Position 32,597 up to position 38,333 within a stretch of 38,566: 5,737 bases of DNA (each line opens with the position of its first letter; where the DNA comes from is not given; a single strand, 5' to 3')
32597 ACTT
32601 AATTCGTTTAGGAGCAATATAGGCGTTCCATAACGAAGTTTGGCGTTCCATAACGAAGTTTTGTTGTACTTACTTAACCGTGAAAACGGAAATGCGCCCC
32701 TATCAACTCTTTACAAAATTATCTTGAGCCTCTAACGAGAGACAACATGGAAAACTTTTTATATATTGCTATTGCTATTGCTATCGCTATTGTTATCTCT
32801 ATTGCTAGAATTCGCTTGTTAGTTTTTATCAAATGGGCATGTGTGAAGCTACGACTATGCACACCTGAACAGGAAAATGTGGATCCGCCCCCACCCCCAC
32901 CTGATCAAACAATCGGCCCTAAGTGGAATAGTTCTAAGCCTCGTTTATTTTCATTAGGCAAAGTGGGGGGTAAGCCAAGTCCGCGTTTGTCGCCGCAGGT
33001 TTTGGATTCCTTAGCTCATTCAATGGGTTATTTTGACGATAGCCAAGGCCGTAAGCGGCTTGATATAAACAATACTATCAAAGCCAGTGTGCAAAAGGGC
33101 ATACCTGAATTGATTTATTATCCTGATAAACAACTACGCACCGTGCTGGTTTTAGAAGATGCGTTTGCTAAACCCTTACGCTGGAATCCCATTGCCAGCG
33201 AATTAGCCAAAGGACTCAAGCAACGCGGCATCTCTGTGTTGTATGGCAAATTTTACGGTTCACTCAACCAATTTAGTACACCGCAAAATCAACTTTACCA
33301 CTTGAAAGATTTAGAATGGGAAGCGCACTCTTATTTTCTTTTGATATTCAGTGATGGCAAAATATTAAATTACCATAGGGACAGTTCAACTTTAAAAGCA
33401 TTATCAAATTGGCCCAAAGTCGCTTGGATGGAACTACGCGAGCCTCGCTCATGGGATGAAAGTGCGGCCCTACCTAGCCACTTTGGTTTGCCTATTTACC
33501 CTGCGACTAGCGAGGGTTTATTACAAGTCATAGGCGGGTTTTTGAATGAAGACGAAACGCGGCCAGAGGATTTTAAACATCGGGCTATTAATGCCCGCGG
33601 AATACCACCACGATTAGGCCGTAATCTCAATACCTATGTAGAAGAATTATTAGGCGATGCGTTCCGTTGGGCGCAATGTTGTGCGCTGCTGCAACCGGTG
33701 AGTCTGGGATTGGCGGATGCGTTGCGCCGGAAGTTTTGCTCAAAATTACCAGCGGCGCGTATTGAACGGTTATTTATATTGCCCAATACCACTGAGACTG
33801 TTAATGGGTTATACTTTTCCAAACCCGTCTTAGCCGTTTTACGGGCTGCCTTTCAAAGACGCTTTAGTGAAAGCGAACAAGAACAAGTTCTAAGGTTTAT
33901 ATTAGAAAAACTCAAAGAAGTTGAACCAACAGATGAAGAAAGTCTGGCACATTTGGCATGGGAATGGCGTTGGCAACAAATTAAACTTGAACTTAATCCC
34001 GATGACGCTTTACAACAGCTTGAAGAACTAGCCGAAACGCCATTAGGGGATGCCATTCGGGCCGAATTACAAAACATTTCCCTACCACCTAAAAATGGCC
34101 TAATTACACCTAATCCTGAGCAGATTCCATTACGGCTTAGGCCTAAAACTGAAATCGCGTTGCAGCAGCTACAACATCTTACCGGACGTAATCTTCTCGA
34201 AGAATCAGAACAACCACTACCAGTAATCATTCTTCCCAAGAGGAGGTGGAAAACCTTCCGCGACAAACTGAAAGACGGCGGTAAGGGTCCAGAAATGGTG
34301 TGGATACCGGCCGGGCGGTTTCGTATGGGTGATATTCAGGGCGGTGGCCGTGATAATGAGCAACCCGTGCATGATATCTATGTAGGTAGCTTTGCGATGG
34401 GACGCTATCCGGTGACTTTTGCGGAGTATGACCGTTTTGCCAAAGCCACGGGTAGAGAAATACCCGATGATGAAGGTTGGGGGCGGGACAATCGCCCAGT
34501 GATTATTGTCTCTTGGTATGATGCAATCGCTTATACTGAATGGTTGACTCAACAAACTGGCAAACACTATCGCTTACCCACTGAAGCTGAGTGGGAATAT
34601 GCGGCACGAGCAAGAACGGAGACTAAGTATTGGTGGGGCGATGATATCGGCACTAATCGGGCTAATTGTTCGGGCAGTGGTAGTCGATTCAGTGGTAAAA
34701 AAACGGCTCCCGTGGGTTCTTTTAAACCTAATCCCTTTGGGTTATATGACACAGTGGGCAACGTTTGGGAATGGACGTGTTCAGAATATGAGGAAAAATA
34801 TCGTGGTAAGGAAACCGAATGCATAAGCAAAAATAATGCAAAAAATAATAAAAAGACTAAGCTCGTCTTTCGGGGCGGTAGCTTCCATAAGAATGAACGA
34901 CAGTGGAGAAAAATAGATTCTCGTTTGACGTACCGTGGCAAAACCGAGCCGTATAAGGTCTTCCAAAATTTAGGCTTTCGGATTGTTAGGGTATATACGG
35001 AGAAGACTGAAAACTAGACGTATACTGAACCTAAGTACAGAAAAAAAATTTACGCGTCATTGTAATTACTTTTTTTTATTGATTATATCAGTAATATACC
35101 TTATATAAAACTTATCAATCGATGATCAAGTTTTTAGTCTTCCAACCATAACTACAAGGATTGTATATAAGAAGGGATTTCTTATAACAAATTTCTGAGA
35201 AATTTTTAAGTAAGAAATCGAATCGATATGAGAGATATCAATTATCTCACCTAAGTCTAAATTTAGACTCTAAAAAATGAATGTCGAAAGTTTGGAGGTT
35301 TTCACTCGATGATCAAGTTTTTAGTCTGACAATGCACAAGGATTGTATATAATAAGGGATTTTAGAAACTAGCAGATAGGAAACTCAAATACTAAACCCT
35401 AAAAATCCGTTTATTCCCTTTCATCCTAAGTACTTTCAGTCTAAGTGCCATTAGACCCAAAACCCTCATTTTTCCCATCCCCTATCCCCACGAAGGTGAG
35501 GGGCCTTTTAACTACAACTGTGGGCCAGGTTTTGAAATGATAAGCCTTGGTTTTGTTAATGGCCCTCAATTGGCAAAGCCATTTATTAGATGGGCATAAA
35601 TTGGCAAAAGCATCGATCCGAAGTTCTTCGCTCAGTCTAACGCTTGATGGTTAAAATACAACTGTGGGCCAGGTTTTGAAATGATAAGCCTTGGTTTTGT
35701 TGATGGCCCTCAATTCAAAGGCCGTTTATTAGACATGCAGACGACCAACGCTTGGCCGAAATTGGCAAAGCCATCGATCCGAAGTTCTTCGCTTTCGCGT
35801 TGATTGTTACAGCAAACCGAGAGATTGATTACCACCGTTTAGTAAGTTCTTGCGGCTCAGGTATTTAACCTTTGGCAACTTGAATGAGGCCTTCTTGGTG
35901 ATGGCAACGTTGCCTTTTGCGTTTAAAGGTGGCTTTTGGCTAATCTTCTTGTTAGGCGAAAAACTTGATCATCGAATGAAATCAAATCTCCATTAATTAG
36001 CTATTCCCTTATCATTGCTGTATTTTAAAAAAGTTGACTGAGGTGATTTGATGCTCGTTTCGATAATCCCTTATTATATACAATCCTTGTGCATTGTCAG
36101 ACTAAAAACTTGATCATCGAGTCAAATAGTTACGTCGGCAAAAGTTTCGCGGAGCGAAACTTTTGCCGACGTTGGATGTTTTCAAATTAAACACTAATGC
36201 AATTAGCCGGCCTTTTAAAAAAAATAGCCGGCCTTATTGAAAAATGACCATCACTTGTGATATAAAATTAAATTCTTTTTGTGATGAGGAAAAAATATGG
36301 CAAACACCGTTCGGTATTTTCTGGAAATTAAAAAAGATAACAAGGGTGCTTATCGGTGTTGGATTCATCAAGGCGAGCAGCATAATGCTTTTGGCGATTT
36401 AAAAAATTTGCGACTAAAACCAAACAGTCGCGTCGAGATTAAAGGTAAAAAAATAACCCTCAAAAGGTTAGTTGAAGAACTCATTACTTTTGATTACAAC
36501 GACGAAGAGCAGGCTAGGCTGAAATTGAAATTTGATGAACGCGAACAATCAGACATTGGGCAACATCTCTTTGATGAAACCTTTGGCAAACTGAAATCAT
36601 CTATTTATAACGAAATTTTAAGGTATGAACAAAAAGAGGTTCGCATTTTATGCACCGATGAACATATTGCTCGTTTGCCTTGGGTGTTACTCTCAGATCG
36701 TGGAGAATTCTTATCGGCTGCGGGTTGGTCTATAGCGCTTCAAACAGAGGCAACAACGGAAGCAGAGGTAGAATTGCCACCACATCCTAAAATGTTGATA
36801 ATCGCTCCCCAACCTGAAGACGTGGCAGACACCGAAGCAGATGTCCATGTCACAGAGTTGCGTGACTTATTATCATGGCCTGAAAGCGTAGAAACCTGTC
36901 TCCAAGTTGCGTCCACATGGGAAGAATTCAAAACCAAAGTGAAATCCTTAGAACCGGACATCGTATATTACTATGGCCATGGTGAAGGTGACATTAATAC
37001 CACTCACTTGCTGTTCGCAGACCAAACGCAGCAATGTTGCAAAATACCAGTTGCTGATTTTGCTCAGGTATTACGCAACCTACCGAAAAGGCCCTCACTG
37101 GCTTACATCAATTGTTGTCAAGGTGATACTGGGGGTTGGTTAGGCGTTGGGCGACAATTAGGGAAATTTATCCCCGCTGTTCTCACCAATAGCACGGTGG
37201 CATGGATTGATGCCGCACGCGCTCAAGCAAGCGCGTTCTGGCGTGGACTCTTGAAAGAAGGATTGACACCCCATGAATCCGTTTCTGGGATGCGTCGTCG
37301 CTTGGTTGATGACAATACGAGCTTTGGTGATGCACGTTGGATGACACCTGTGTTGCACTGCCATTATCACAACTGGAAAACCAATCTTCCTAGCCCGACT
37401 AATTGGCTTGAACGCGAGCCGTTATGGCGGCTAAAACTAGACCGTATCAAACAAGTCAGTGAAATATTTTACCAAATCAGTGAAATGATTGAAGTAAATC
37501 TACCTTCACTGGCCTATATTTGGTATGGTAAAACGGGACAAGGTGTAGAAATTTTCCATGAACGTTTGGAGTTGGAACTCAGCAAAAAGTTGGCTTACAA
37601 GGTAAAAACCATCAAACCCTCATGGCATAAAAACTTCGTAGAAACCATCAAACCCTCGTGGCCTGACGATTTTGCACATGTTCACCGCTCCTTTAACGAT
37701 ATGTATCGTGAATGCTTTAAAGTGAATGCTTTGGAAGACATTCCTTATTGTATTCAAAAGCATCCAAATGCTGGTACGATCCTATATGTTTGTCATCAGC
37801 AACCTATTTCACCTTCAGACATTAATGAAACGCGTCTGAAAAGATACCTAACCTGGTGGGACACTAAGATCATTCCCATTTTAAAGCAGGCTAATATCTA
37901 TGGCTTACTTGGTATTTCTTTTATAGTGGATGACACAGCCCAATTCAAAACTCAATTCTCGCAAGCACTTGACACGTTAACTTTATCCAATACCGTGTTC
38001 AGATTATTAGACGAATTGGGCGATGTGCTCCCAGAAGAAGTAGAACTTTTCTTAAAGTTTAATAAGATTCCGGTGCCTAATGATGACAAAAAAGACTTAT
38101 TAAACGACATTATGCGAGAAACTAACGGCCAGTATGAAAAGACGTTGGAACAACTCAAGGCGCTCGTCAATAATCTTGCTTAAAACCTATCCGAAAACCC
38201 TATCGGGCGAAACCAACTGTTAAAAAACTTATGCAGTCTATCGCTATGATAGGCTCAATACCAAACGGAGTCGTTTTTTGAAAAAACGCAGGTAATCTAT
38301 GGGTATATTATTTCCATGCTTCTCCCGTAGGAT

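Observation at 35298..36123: ~826-bp MITE with perfect 57-bp terminal inverted repeats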

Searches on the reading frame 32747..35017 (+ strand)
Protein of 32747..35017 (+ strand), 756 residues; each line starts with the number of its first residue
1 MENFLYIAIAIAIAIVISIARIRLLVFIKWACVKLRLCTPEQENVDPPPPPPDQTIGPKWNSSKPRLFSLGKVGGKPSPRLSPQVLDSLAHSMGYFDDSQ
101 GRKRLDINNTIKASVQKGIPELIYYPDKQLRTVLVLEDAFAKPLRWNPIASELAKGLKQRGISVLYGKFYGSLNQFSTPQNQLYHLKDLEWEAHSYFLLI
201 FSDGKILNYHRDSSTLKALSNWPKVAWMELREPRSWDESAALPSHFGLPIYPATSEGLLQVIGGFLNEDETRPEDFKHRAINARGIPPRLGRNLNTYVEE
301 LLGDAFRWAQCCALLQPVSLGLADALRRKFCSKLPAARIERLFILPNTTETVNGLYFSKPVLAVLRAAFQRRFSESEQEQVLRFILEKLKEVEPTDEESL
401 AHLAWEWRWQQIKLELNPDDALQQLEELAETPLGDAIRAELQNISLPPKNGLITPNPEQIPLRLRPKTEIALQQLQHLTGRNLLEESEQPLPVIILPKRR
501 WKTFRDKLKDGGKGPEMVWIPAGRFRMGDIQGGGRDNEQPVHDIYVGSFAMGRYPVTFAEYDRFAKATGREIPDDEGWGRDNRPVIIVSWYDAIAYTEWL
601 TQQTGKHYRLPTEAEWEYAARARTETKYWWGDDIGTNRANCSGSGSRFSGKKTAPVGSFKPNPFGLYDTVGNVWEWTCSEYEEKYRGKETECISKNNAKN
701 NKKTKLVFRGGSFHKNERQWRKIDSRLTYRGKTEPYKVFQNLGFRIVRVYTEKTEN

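Call 10: search_protein_families(library=pfam, proteins=[window:32747-35017:+])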
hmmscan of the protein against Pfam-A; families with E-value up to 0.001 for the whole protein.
window:32747-35017:+ (756 aa): 1 family
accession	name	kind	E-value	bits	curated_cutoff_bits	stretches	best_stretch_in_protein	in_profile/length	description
PF03781.23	FGE-sulfatase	-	1e-56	192.9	23.3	1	514-748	2-255/255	Sulfatase-modifying factor enzyme 1-like domain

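Call 14: find_encoding_contigs(protein=window:32747-35017:+, flank=10000, max_places=10)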
Protein window:32747-35017:+ (756 aa): 21 contigs read that carry it; 9 places shown.
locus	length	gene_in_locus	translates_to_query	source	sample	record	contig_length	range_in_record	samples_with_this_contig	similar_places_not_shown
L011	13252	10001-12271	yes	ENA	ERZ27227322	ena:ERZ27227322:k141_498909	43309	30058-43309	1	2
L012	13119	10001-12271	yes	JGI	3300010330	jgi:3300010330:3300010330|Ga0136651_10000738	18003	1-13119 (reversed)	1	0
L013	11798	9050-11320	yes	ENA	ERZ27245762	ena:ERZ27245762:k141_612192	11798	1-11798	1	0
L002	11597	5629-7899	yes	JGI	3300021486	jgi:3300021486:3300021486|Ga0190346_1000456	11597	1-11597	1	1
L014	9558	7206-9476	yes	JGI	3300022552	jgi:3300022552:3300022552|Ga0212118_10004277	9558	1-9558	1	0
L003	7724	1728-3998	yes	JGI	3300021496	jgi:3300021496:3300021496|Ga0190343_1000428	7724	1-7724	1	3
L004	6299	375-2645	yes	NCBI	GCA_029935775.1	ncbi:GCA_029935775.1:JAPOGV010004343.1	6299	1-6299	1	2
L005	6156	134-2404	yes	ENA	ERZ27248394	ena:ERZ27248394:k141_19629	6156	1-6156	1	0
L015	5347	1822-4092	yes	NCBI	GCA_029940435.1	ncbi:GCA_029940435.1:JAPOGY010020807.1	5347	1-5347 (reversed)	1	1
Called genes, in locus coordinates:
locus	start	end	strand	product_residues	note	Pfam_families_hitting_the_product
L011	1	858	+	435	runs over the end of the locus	PF00037:Fer4 (faint), PF12838:Fer4_7 (weak), PF13183:Fer4_8, PF13534:Fer4_17, PF02754:CCG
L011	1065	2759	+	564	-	PF27537:HoxH, PF00374:NiFeSe_Hases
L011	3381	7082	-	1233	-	PF21088:MS_channel_1st, PF00924:MS_channel_2nd, PF21082:MS_channel_3rd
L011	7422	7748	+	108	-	PF24393:Pepco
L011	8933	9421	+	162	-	-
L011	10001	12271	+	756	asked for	PF03781:FGE-sulfatase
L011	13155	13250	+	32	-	?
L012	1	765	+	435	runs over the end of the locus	PF00037:Fer4 (faint), PF12838:Fer4_7 (weak), PF13183:Fer4_8, PF13534:Fer4_17, PF02754:CCG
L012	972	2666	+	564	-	PF27537:HoxH, PF00374:NiFeSe_Hases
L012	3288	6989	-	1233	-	PF21088:MS_channel_1st, PF00924:MS_channel_2nd, PF21082:MS_channel_3rd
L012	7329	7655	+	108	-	PF24393:Pepco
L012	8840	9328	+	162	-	-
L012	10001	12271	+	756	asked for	PF03781:FGE-sulfatase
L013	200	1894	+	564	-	PF27537:HoxH, PF00374:NiFeSe_Hases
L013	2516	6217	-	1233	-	PF21088:MS_channel_1st, PF00924:MS_channel_2nd, PF21082:MS_channel_3rd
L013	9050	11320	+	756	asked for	PF03781:FGE-sulfatase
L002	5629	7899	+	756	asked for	PF03781:FGE-sulfatase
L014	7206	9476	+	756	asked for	PF03781:FGE-sulfatase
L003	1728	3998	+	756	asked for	PF03781:FGE-sulfatase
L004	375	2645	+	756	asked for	PF03781:FGE-sulfatase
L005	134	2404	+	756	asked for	PF03781:FGE-sulfatase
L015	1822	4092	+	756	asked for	PF03781:FGE-sulfatase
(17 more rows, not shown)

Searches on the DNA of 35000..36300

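Call 70: search_rna_families(source=window, start=35000, end=36300, threshold=evalue, max_evalue=1)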
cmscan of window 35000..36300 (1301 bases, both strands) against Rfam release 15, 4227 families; matches with E-value up to 1: 6.
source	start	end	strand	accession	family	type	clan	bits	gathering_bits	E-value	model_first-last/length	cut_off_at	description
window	35921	36168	-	RF01992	VIS1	Gene; lncRNA;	-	23.7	100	0.32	1-202/202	no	Viral integration site 1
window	36136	36168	-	RF03694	mir-266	Gene; miRNA;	-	22.8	80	0.14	1-83/83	no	mir-266 microRNA precursor family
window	36136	36168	+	RF03694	mir-266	Gene; miRNA;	-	22.8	80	0.14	1-83/83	no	mir-266 microRNA precursor family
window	36129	36236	+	RF02901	AaHKsRNA41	Gene; sRNA;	-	18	97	0.19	1-187/187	no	Aggregatibacter sRNA 41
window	36030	36245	+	RF02842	RefA1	Gene; sRNA;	-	16.5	94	0.96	1-222/222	no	Enterococcus sRNA A1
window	36124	36172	+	RF02637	EF0408_EF0409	Gene; sRNA;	-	13.9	440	0.67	33-358/412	no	Enterococcus sRNA EF0408_EF0409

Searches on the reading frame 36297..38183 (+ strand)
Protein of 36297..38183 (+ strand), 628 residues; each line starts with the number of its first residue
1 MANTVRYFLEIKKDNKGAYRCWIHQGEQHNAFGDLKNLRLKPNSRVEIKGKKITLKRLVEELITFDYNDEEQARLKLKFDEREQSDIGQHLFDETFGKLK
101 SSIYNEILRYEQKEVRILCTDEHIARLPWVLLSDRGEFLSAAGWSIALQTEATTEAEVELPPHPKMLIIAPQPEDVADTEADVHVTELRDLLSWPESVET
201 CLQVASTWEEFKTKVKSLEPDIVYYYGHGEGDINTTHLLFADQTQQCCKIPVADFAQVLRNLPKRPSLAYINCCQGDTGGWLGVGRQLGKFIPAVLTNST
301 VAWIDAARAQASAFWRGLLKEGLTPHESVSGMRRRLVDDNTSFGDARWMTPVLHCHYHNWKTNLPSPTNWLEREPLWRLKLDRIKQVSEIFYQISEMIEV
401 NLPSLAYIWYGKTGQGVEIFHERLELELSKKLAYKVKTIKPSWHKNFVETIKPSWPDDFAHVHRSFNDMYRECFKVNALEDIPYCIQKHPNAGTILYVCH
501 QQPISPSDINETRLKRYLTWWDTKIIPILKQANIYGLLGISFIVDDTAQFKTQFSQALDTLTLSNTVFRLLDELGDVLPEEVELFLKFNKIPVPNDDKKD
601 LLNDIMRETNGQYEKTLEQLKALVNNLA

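Call 10: search_protein_families(library=pfam, proteins=[window:36297-38183:+])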
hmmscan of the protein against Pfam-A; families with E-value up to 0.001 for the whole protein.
window:36297-38183:+ (628 aa): 0 families

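Call 13: find_encoding_contigs(protein=window:36297-38183:+, flank=10000, max_places=10)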
Protein window:36297-38183:+ (628 aa): 21 contigs read that carry it; 10 places shown.
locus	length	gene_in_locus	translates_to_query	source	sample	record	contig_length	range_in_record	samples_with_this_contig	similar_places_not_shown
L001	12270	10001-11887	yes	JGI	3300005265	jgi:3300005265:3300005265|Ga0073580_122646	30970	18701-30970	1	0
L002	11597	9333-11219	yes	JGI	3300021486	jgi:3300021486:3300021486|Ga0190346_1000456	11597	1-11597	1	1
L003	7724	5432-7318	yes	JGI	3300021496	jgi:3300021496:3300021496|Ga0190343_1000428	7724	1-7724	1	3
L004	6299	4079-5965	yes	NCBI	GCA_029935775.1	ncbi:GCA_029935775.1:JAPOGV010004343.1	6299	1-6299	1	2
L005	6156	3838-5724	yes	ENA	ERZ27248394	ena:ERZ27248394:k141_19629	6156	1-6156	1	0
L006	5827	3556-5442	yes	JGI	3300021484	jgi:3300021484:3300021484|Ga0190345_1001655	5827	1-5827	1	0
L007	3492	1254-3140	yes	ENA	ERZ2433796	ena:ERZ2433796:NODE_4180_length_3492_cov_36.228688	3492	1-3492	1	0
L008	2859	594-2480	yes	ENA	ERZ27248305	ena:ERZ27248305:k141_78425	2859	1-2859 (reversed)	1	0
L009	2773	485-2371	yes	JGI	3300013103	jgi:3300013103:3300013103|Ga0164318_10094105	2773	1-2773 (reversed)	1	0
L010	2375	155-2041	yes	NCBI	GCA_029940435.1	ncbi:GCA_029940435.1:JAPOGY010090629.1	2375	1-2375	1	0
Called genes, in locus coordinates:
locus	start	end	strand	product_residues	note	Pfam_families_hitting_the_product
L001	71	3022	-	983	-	PF21088:MS_channel_1st, PF00924:MS_channel_2nd, PF21082:MS_channel_3rd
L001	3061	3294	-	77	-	-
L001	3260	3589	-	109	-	-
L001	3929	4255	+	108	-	PF24393:Pepco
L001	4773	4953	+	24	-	-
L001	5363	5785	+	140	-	-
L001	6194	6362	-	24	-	-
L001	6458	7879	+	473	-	-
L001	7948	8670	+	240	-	PF03781:FGE-sulfatase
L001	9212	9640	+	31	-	-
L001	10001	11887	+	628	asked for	-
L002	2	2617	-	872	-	?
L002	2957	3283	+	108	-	PF24393:Pepco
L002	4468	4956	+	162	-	-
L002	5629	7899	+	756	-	PF03781:FGE-sulfatase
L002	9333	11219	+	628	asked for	-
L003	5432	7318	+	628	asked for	-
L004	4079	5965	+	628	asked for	-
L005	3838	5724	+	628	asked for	-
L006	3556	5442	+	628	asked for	-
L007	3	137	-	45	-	?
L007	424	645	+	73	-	-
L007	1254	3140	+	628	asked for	-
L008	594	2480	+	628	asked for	-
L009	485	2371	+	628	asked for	-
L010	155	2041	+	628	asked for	-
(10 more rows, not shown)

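Call 19: search_protein_families(library=pfam, proteins=[window:36297-38183:+], max_evalue=1)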
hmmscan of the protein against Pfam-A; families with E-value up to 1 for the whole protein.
window:36297-38183:+ (628 aa): 2 families
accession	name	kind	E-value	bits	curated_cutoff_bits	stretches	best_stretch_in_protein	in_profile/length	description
PF23728.1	Tubby_C_like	-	0.046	14.1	24.4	1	27-84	84-143/172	Tubby C-terminal like domain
PF19995.5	iSTAND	-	0.32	11.8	24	1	379-498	2-121/163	inactive STAND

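Call 20: search_protein_families(library=ncbifam, proteins=[window:36297-38183:+], max_evalue=1)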
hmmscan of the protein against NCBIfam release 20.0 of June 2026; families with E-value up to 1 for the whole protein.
window:36297-38183:+ (628 aa): 0 families

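Call 35: find_homologous_proteins(query=window:36297-38183:+, max_evalue=1e-10)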
Query window:36297-38183:+ (628 aa): 128 proteins with E <= 1e-10 among 7849 candidates; the best 120 are listed.
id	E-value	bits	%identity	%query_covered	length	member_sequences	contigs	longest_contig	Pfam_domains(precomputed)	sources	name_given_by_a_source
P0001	0.0e+0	1474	100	100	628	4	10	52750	-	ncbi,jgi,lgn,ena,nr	ncbi:MAG: hypothetical protein DRR08_33565 [Candidatus Parabeggiatoa sp. nov. 2]|nr:MAG: hypothetica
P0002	2.3e-217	742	59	82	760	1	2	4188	PF19956.6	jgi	-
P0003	8.0e-168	578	48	99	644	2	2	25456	PF19995.6,PF12770.13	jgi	jgi:hypothetical protein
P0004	1.2e-166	574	47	99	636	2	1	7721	PF19995.6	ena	-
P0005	1.3e-163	564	46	99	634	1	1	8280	-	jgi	jgi:hypothetical protein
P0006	8.4e-162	558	48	99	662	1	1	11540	-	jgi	jgi:hypothetical protein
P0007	1.9e-157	544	43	99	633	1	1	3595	-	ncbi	-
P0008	6.6e-157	542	45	99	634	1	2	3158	-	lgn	-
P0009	1.3e-156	541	43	99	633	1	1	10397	-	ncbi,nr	ncbi:MAG: hypothetical protein GY749_32680 [Desulfobacteraceae bacterium]|nr:hypothetical protein [D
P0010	3.3e-155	536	44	99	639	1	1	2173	-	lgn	-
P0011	2.5e-154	533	45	100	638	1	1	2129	PF12770.13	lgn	-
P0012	3.8e-153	530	43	99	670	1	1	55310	-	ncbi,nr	ncbi:hypothetical protein QUF80_01555 [Desulfococcaceae bacterium HSG8]|nr:hypothetical protein [Des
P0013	5.3e-151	522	44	99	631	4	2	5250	-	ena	-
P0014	2.3e-150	520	44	99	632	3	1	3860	-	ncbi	-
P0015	4.1e-150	520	43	99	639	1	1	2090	-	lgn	-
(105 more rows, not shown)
